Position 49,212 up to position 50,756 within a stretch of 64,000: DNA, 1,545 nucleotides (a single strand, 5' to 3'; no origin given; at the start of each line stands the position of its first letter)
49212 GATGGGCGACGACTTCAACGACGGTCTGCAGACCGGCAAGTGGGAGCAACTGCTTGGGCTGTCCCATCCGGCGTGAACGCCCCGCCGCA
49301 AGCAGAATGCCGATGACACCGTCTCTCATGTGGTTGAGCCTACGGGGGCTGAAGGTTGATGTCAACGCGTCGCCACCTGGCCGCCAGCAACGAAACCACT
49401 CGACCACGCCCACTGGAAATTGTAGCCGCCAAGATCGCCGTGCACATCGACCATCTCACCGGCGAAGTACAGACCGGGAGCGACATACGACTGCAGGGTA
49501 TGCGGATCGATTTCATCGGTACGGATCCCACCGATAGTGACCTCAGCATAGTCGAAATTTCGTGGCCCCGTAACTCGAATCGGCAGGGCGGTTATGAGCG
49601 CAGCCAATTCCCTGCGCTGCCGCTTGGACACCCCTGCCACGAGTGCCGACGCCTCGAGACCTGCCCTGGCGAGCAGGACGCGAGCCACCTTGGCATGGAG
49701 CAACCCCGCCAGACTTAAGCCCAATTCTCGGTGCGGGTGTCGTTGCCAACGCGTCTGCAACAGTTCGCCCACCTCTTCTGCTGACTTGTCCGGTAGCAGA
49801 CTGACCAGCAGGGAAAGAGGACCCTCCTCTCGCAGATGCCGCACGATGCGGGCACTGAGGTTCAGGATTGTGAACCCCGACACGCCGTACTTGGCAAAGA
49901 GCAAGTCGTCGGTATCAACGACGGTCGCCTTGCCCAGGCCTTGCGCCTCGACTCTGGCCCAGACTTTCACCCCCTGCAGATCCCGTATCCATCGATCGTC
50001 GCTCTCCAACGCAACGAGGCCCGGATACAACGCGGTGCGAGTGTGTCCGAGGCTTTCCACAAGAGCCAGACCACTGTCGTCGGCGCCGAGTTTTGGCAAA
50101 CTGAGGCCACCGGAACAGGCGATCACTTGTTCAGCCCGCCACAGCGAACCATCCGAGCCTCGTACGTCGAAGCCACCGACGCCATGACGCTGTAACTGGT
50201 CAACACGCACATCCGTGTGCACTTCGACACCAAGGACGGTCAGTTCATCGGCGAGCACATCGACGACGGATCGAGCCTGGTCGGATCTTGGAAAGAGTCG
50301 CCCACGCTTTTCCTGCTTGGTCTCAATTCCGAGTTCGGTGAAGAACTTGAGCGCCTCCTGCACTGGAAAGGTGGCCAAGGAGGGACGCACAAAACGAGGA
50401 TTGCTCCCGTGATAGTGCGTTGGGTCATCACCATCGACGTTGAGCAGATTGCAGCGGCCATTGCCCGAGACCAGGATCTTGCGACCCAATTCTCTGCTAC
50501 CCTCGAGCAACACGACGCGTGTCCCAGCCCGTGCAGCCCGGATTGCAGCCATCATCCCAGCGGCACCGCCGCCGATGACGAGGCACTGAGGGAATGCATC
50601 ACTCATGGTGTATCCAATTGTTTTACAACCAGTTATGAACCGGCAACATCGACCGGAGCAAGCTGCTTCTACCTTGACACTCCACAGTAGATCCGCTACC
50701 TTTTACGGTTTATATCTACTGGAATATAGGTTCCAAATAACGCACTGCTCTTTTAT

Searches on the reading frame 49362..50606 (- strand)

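Call 59: search_protein_families(library=pfam, proteins=[window:49362-50606:-], max_evalue=0.0001)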
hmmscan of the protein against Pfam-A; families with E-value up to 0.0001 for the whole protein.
window:49362-50606:- (414 aa): 10 families
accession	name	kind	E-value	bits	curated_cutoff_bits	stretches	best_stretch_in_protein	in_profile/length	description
PF03486.20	HI0933_like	-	3e-75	253.3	50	1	8-408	3-242/244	HI0933-like protein Rossmann domain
PF22780.1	HI0933_like_1st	-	4.1e-28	98.7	27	1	194-356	1-165/165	HI0933-like protein barrel and H2TH domain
PF00890.30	FAD_binding_2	-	3.8e-11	43.3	20.4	1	9-48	3-42/414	FAD binding domain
PF07992.20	Pyr_redox_2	-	2.4e-09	37.5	26.1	1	7-41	2-37/291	Pyridine nucleotide-disulphide oxidoreductase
PF01266.30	DAO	-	7.3e-09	36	27.9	0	9-41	3-35/353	FAD dependent oxidoreductase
PF12831.13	FAD_oxidored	-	6.8e-08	32.6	27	1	8-42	2-36/416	FAD dependent oxidoreductase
PF01134.28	GIDA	-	8.3e-07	28.8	22.1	1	8-35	2-29/391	Glucose inhibited division protein A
PF13454.12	NAD_binding_9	-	2.5e-06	28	21.8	1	10-166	2-153/155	FAD-NAD(P)-binding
PF13450.12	NAD_binding_8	-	3.5e-05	24.4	21.9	0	10-41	1-32/68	NAD(P)-binding Rossmann-like domain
PF00070.33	Pyr_redox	-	8e-05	23.5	22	0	9-41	3-35/82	Pyridine nucleotide-disulphide oxidoreductase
